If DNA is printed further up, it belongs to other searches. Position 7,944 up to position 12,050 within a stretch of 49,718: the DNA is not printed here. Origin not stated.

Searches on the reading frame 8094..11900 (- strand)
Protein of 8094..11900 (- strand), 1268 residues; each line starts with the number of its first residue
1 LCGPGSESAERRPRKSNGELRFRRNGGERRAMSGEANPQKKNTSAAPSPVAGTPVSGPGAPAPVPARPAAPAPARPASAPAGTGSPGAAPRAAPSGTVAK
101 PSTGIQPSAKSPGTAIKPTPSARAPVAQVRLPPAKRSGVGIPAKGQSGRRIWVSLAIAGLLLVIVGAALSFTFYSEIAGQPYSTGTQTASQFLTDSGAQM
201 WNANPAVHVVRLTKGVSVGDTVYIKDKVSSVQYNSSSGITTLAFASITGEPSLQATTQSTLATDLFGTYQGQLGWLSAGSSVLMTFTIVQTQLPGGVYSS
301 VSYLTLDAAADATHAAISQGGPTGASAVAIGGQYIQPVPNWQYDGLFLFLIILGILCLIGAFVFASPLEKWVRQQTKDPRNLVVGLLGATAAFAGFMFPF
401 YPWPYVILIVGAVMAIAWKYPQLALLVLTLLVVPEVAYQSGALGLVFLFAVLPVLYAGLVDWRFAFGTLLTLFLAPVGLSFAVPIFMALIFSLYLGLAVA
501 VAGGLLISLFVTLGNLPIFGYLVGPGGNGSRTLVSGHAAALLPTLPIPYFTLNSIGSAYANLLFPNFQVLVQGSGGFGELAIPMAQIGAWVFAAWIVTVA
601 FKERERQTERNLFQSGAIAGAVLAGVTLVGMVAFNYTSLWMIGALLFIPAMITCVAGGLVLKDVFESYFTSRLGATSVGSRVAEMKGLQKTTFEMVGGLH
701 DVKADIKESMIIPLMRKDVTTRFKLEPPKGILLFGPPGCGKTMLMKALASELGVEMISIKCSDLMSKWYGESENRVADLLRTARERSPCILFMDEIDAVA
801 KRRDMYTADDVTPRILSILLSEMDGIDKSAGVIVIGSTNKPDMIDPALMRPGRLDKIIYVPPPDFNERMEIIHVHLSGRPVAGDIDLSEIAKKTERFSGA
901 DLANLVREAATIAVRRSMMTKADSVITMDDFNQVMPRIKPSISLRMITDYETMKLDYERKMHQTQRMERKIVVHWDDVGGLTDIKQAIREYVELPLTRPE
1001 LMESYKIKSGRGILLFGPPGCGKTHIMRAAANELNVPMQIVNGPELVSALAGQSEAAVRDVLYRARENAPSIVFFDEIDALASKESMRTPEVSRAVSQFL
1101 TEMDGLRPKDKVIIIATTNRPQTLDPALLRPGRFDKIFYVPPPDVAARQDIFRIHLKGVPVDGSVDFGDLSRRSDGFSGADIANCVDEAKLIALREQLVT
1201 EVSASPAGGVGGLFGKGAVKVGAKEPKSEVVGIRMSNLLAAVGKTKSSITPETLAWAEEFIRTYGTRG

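Call 6: search_protein_families(library=pfam, proteins=[window:8094-11900:-], max_evalue=0.01)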
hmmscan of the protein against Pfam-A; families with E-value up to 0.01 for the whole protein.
window:8094-11900:- (1268 aa): 43 families (the best 25 are shown)
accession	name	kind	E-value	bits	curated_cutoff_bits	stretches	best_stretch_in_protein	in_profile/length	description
PF00004.35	AAA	-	3.2e-87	290.1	21.2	2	731-861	1-130/131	ATPase family associated with various cellular activities (AAA)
PF17862.7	AAA_lid_3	-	5.2e-27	93.4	27.2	2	884-932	1-44/45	AAA+ lid domain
PF07728.20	AAA_5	-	1.5e-13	51.4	22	2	1013-1129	2-136/139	AAA domain (dynein-related subfamily)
PF05496.18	RuvB_N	-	2.3e-13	50.6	27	2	724-802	29-99/159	Holliday junction DNA helicase RuvB P-loop domain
PF13191.12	AAA_16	-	4.7e-12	47.2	32.6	1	1003-1113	17-135/167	AAA ATPase domain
PF13173.12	AAA_14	-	1.8e-11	44.6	27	2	731-855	5-116/129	AAA domain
PF13401.12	AAA_22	-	2.4e-11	44.5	27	1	731-766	8-46/130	AAA domain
PF07724.20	AAA_2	-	2.4e-11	44.4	27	2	731-819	6-99/166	AAA domain (Cdc48 subfamily)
PF00910.28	RNA_helicase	-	2e-09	38.3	21.5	1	731-756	1-26/105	RNA helicase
PF13671.12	AAA_33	-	4.4e-09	37.2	27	1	1013-1123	2-84/143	AAA domain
PF06068.19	TIP49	-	2e-08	34.3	23.8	1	1001-1057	42-99/347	TIP49 P-loop domain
PF13238.12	AAA_18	-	5.9e-08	33.7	29.4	1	731-773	1-42/128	AAA domain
PF13207.12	AAA_17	-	7.5e-08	33.2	27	1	734-773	1-38/136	AAA domain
PF03215.21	Rad17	-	1.3e-07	32.2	23.8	1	731-758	48-75/186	Rad17 P-loop domain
PF00005.33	ABC_tran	-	1.8e-07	32.3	25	0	722-754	5-37/137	ABC transporter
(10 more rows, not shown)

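Call 56: search_protein_families(library=ncbifam, proteins=[window:8094-11648:-], max_evalue=10)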
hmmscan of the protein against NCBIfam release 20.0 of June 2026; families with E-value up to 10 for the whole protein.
window:8094-11648:- (1184 aa): 115 families (the best 25 are shown)
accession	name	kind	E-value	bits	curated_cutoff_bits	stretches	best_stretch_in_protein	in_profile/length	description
TIGR01243.1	CDC48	subfamily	7.8e-162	540.2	802.65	2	608-875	451-731/733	CDC48 family AAA ATPase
NF003069.1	PRK03992.1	subfamily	8e-149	495.9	500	2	597-855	118-373/379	proteasome-activating nucleotidase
TIGR01242.2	TIGR01242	subfamily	7e-140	466.1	500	2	600-855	104-356/362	proteasome-activating nucleotidase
TIGR01241.2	FtsH_fam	equivalog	4.2e-139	465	600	2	591-854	141-402/598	ATP-dependent zinc metalloprotease FtsH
NF047747.1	PrtsmActNtasePan2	equivalog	8.5e-121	403.9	700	2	878-1118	137-380/397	proteasome-activating nucleotidase Pan2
NF047748.1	PrtsmActNtasePan1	equivalog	4.5e-119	398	750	2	881-1113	137-373/405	proteasome-activating nucleotidase Pan1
NF041006.2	cell_div_CdvC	equivalog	1.7e-106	356.2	650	2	603-869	96-364/370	cell division protein CdvC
NF008004.0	PRK10733.1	equivalog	1.5e-105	353.5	1008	2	590-853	130-391/644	ATP-dependent zinc metalloprotease FtsH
TIGR03689.1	pup_AAA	equivalog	8.4e-94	315.1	504.75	2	606-797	178-384/512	proteasome ATPase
NF042959.1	IteA_antiphage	equivalog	3.5e-65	220.5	510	2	900-1107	100-302/367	anti-phage ATPase IteA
NF003229.0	PRK04195.1-5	equivalog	9.5e-21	74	280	2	644-721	44-121/413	replication factor C large subunit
TIGR03922.1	T7SS_EccA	equivalog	5.8e-17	61.5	466.65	2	614-755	280-426/557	type VII secretion AAA-ATPase EccA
TIGR00635.1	ruvB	equivalog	8.2e-16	57.9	299.05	2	639-718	25-96/305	Holliday junction branch migration DNA helicase RuvB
NF003745.1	PRK05342.1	equivalog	9.4e-15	54.4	359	2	928-1013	111-200/418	ATP-dependent Clp protease ATP-binding subunit ClpX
NF003230.0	PRK04195.1-6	equivalog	3.5e-13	49.1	441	2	640-683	35-78/494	replication factor C large subunit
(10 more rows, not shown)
